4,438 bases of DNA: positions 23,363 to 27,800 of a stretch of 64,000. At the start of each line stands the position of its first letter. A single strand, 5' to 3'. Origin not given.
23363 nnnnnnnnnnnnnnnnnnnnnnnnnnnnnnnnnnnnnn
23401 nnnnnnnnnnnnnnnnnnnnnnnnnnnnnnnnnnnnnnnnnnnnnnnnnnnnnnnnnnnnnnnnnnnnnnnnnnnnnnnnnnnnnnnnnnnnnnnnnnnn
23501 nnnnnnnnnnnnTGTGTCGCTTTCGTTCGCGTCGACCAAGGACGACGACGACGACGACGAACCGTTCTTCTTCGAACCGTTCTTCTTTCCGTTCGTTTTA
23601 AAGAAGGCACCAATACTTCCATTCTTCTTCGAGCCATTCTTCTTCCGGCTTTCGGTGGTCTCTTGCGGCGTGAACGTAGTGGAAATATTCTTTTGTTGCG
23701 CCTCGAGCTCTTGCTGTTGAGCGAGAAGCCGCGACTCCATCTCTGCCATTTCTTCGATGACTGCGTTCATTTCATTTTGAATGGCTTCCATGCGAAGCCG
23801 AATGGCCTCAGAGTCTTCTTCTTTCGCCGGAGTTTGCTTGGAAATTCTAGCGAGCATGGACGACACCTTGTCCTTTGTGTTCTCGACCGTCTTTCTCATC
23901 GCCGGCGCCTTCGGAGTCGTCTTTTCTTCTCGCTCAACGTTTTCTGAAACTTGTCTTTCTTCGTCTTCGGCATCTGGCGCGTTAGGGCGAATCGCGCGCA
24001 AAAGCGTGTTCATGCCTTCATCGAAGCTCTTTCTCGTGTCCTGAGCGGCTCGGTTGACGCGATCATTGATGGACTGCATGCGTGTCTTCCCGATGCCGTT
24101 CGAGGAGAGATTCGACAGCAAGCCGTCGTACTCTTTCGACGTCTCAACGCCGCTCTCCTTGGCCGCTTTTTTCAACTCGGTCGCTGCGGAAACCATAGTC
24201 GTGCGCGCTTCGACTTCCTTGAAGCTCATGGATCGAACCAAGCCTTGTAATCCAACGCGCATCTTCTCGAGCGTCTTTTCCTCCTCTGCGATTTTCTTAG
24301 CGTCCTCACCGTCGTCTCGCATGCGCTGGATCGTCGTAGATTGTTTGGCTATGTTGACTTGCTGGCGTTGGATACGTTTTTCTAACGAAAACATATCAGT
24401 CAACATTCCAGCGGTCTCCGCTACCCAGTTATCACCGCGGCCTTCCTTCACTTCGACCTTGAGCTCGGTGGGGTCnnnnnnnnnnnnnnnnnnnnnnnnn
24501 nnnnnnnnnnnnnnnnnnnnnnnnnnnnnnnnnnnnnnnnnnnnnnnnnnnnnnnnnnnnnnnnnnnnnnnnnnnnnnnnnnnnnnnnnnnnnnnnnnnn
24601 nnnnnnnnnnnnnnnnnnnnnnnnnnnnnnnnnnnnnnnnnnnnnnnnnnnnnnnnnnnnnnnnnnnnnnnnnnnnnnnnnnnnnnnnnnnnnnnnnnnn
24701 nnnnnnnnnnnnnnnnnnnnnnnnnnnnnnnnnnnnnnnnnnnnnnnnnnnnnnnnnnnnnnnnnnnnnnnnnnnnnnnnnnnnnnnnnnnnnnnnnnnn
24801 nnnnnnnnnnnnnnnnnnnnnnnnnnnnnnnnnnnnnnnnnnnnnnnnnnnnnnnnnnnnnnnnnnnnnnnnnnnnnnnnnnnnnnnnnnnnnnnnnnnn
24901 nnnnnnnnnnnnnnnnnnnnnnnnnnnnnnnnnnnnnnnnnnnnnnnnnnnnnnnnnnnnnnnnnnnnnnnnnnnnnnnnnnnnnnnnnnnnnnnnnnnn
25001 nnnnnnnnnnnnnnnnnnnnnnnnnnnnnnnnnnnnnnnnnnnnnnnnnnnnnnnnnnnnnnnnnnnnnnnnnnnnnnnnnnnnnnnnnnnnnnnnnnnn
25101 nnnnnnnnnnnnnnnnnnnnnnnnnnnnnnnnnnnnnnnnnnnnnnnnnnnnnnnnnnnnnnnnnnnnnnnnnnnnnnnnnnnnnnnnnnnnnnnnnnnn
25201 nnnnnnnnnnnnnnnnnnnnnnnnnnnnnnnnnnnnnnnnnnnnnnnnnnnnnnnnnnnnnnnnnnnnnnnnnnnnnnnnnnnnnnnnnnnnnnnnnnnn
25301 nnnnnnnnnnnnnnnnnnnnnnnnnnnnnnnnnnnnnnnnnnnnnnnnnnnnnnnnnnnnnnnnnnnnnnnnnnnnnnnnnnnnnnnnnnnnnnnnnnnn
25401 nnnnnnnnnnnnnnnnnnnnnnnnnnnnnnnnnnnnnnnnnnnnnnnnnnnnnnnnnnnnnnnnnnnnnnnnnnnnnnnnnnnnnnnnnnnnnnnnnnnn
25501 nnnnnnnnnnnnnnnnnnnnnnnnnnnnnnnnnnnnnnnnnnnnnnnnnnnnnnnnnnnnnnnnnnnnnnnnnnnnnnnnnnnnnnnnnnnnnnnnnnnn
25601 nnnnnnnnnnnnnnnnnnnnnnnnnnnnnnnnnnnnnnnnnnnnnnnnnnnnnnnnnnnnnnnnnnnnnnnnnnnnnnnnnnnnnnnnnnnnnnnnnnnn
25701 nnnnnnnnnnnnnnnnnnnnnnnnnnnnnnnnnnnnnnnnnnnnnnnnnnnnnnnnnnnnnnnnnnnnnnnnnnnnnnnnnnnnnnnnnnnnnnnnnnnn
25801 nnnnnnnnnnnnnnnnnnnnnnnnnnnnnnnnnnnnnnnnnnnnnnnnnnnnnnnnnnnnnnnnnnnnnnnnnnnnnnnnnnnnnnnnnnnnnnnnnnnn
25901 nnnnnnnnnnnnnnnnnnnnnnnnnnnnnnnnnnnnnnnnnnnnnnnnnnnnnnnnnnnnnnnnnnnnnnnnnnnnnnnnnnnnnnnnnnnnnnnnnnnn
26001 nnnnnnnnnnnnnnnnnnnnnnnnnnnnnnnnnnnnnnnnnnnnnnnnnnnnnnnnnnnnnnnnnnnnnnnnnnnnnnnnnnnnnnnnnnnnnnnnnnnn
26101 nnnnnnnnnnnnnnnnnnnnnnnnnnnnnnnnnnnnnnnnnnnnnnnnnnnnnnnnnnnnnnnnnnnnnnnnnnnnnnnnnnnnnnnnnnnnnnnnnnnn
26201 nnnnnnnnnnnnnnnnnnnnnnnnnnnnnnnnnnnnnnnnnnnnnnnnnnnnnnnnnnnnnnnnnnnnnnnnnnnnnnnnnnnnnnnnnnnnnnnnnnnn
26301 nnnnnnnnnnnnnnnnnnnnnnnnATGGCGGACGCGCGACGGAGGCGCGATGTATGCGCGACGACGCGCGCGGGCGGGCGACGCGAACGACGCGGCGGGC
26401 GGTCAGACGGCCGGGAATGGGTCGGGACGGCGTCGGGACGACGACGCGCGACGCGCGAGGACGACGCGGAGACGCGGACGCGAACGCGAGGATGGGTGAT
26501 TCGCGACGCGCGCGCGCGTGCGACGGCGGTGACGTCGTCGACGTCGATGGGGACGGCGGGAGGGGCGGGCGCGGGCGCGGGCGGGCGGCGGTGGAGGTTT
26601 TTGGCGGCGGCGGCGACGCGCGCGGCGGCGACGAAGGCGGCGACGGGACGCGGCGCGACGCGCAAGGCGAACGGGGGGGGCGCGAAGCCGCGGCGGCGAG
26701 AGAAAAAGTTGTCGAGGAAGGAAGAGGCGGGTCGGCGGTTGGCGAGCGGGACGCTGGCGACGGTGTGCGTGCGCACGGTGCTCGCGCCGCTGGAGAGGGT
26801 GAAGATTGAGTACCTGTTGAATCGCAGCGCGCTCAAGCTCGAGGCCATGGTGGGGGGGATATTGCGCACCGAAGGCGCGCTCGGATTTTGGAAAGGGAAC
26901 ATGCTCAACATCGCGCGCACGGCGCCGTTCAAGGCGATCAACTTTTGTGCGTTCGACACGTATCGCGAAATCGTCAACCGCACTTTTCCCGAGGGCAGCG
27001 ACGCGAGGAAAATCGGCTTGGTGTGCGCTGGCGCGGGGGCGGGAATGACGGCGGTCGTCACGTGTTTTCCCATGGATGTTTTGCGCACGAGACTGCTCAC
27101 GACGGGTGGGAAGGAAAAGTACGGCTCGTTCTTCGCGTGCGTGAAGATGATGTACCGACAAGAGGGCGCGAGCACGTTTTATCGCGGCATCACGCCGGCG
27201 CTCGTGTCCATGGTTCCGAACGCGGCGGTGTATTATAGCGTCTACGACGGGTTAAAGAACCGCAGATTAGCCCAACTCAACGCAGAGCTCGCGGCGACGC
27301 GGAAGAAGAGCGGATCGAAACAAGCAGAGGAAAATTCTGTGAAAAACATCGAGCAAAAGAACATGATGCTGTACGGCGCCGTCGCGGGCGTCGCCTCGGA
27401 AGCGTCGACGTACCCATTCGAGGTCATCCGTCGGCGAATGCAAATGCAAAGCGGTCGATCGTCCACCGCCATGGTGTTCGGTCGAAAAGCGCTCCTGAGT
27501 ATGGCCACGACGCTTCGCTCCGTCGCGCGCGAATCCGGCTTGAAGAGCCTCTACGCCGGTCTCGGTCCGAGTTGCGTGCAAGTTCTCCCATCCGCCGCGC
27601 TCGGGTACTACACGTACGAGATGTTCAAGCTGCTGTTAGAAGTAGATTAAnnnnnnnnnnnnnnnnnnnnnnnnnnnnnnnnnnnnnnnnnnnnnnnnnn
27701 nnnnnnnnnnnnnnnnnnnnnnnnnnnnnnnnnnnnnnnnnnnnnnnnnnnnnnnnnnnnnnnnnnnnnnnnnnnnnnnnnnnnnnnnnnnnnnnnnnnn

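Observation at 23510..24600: Stt7/STN7-like kinase carrying a roughly 330-aa charged, repeat-bearing C-terminal extension and no obvious N-terminal TM helix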

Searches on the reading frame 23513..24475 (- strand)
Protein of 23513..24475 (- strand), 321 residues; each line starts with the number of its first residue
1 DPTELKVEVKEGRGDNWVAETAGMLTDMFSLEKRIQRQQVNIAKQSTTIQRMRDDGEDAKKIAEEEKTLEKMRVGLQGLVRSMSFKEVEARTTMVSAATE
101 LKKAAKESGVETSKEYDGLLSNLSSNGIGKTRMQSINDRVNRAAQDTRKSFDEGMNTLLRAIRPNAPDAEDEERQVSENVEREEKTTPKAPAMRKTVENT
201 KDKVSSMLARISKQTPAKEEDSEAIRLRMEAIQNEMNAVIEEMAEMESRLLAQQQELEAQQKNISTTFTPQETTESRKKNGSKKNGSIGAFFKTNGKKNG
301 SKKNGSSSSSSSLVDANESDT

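Call 64: predict_structure(alignment_id=A2)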
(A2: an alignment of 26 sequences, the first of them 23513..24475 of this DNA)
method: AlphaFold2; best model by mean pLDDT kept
length: 321 residues; sequences in the alignment: 26
mean_pLDDT: 67.4   pTM: 0.39
mean pLDDT of the five models: 67.4, 61.7, 61.6, 61.3, 56.9
residues with pLDDT >= 90: 79; 70-90: 84; 50-70: 41; < 50: 117
segments of 3 or more residues with pLDDT < 50: 1-13, 165-203, 205-210, 212-218, 269-291, 293-295, 297-321
pLDDT, mean of each block of 10 residues (from residue 1): 41 65 88 93 95 96 96 94 90 87 88 82 69 70 65 64 48 38 38 40 48 47 83 92 91 88 64 41 41 43 40 38 43
secondary structure, 60 per line:
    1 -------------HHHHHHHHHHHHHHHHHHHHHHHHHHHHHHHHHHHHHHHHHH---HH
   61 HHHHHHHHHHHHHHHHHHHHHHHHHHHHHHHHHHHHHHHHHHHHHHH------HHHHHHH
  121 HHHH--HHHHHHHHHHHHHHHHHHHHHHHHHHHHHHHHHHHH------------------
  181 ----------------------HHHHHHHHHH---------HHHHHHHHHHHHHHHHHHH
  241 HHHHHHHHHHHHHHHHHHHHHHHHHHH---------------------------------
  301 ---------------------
elements in order: H14-55 H59-107 H114-124 H127-162 H203-212 H222-267

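Call 66: fold_search(model_id=the predicted structure, library=pdb)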
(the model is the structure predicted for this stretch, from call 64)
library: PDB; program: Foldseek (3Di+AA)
matches with E <= 10: 404; with E <= 0.001: 0
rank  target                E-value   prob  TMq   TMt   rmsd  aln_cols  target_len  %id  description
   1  9gm7_C                2.5e-02  0.91  0.23  0.19  37.4       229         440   14  MukBEF in a nucleotide-bound state with open neck gate (monomer) (released 2025-03-26)
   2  6r2g_A                6.1e-02  0.98  0.30  0.52   6.0       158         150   11  Crystal structure of a single-chain protein mimetic of the gp41 NHR trimer in complex with the synthetic CHR peptide C (released 2019-07-10)
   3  9n22_K                7.3e-02  0.66  0.21  0.26  61.5       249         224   10  Y20S (Sec18-Sec17-Sec9-Sso1-Snc1) EDTA - Class 2 (released 2025-10-01)
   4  7nyw_C                1.3e-01  0.66  0.25  0.24  25.2       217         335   16  Cryo-EM structure of the MukBEF-MatP-DNA head module (released 2021-07-07)
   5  8yfu_B                1.7e-01  0.54  0.23  0.15  15.2       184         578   14  Cryo EM structure of human phosphate channel XPR1 at intermediate state (released 2024-10-09)
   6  7n6g_3I               1.7e-01  0.38  0.19  0.16  61.4       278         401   14  C1 of central pair (released 2022-05-18)
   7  9s9j                  1.8e-01  0.75  0.23  0.41  17.7       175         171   18  S. islandicus CdvB (closed) (released 2026-01-28)
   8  7sqc_O1               1.8e-01  0.35  0.19  0.11  60.8       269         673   14  Ciliary C1 central pair apparatus isolated from Chlamydomonas reinhardtii (released 2022-04-13)
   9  9fed                  2.3e-01  0.96  0.35  0.54   5.6       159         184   10  Single-chain chimeric protein mimicking the interaction between HR1 and HR2 in HIV gp41 (released 2025-05-28)
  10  7o3w_A                2.9e-01  0.23  0.15  0.22  42.5       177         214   11  Structural basis for VIPP1 oligomerization and maintenance of thylakoid membrane integrity (released 2021-06-30)
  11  4f0x_B                3.9e-01  0.23  0.14  0.11  18.2       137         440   18  Crystal structure of human Malonyl-CoA Decarboxylase (Peroxisomal Isoform) (released 2013-03-20)
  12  3mxz                  4.1e-01  0.54  0.20  0.48   5.8       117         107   15  Crystal Structure of tubulin folding cofactor A from Arabidopsis thaliana (released 2010-09-01)
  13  7v2y_E                4.9e-01  0.35  0.21  0.34  39.4       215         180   12  cryo-EM structure of yeast THO complex with Sub2 (released 2022-07-27)
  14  4f0x_E                4.9e-01  0.16  0.14  0.11  18.3       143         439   20  Crystal structure of human Malonyl-CoA Decarboxylase (Peroxisomal Isoform) (released 2013-03-20)
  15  4r61                  5.2e-01  0.82  0.31  0.59   5.1       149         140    9  Crystal structure of a rationally designed single-chain protein mimicking a trimeric gp41 N-terminal heptad-repeat regio (released 2014-12-10)
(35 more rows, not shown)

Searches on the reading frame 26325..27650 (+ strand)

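Call 53: search_protein_families(library=pfam, proteins=[window:26325-27650:+], max_evalue=0.001)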
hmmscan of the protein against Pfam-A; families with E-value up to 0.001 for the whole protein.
window:26325-27650:+ (441 aa): 1 family
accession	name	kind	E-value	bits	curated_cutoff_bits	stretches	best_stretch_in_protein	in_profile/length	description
PF00153.32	Mito_carr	-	3.3e-56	187.4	22.3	3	233-312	9-90/96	Mitochondrial carrier protein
